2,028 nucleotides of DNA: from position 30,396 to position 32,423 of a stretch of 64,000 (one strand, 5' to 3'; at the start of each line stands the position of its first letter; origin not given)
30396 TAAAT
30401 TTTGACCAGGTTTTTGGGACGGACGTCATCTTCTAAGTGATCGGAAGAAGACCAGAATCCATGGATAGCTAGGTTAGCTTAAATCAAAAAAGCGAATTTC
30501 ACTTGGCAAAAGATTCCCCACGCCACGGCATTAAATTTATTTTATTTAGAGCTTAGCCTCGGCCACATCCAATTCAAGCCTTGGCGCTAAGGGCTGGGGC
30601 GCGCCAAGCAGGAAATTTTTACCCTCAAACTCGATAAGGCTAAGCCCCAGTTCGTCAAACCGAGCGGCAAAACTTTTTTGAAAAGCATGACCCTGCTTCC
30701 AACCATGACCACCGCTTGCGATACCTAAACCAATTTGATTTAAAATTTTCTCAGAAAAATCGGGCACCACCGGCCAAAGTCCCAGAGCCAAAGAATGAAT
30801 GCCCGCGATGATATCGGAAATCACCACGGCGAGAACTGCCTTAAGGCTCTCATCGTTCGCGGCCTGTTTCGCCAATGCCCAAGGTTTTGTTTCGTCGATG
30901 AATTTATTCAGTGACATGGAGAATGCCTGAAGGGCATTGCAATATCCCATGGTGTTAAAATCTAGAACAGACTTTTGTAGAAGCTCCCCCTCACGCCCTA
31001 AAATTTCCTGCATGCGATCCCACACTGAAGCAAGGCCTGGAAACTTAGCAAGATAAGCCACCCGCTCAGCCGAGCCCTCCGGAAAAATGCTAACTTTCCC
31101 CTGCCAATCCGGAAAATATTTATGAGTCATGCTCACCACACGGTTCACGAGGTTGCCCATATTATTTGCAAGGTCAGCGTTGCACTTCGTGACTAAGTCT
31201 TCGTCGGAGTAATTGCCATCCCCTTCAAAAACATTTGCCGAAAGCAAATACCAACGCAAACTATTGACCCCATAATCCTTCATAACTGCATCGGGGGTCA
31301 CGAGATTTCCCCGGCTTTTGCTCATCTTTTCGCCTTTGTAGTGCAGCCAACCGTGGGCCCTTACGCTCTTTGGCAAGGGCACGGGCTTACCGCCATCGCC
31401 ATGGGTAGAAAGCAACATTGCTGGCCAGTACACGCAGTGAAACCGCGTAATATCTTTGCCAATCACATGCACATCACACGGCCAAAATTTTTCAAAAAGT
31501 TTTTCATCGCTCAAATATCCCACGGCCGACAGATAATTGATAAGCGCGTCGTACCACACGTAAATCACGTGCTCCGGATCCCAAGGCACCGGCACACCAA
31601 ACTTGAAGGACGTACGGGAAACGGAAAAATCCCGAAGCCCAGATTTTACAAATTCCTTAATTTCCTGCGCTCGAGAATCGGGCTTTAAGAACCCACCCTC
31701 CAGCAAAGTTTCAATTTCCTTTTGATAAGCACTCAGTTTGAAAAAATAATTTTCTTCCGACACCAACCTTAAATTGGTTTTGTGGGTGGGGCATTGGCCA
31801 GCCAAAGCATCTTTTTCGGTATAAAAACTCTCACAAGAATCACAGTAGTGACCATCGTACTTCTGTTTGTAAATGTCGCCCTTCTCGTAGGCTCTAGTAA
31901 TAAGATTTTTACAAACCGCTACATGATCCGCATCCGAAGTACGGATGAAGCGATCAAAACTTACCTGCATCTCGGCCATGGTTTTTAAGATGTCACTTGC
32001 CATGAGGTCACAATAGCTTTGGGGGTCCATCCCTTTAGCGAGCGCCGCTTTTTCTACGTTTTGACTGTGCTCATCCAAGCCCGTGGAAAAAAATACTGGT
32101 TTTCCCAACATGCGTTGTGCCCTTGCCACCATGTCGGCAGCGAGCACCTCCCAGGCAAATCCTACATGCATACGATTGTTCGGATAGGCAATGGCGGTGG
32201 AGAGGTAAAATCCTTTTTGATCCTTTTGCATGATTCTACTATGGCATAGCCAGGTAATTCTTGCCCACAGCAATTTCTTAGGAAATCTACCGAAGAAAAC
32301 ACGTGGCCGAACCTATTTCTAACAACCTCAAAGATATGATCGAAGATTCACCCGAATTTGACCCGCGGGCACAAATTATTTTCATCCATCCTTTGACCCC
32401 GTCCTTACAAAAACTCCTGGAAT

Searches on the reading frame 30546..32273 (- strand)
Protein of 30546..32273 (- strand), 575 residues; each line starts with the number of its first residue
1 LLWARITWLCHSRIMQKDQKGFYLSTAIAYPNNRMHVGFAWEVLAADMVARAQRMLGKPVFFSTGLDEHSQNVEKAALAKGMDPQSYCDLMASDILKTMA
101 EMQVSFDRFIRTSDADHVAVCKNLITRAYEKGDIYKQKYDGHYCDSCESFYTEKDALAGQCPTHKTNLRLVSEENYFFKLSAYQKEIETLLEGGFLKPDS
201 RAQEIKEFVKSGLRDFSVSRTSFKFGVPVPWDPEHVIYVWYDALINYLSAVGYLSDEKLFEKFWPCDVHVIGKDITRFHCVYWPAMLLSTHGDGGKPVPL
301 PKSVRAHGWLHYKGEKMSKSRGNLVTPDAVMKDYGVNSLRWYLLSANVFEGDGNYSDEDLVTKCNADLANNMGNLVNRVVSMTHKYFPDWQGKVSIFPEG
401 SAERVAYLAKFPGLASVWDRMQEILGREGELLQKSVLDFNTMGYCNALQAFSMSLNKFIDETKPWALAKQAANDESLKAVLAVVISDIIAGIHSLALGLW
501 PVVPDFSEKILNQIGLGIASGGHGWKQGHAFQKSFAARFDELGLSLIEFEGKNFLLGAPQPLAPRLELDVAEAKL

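Call 11: search_protein_families(library=pfam, proteins=[window:30546-32273:-], max_evalue=0.00001)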
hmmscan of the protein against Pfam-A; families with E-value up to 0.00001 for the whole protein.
window:30546-32273:- (575 aa): 3 families
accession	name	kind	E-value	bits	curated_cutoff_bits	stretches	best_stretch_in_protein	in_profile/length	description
PF09334.17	tRNA-synt_1g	-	5e-100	335.4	20.1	2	171-379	179-390/391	tRNA synthetases class I (M)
PF00133.28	tRNA-synt_1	-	4.2e-26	92.1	22.7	2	234-348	296-407/414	tRNA synthetases class I (I, L, M and V)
PF01406.26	tRNA-synt_1e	-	2e-12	47.6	27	1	306-361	243-297/301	tRNA synthetases class I (C) catalytic domain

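Call 13: list_cluster_members(proteins=[P0001, window:30546-32273:-, window:21451-22923:-, window:10992-12317:-, window:3238-4521:+, window:35026-36405:+])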
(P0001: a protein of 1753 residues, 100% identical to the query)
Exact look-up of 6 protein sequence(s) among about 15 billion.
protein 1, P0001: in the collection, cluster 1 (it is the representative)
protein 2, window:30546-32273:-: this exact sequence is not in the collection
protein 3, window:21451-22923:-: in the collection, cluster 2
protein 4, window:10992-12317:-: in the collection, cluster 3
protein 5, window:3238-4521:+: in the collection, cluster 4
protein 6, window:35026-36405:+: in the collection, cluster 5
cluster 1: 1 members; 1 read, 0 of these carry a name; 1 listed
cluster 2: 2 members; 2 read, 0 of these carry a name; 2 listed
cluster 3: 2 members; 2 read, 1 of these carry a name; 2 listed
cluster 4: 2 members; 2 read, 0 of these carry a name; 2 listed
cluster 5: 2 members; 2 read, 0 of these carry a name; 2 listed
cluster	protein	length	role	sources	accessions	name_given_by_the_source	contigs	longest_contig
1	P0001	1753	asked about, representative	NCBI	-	-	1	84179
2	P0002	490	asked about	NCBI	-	-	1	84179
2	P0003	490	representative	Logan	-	-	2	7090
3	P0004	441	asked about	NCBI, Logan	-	-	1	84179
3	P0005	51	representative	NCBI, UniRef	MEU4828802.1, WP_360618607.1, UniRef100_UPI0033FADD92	hypothetical protein AB0H37_43765 [Actinomadura sp. NPDC023710] | hypothetical protein n=1 Tax=Actinomadura sp. NPDC023710 TaxID=3158219 RepID=UPI0033FADD92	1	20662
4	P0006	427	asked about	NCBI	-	-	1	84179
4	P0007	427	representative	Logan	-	-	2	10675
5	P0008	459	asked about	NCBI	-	-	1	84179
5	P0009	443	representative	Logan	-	-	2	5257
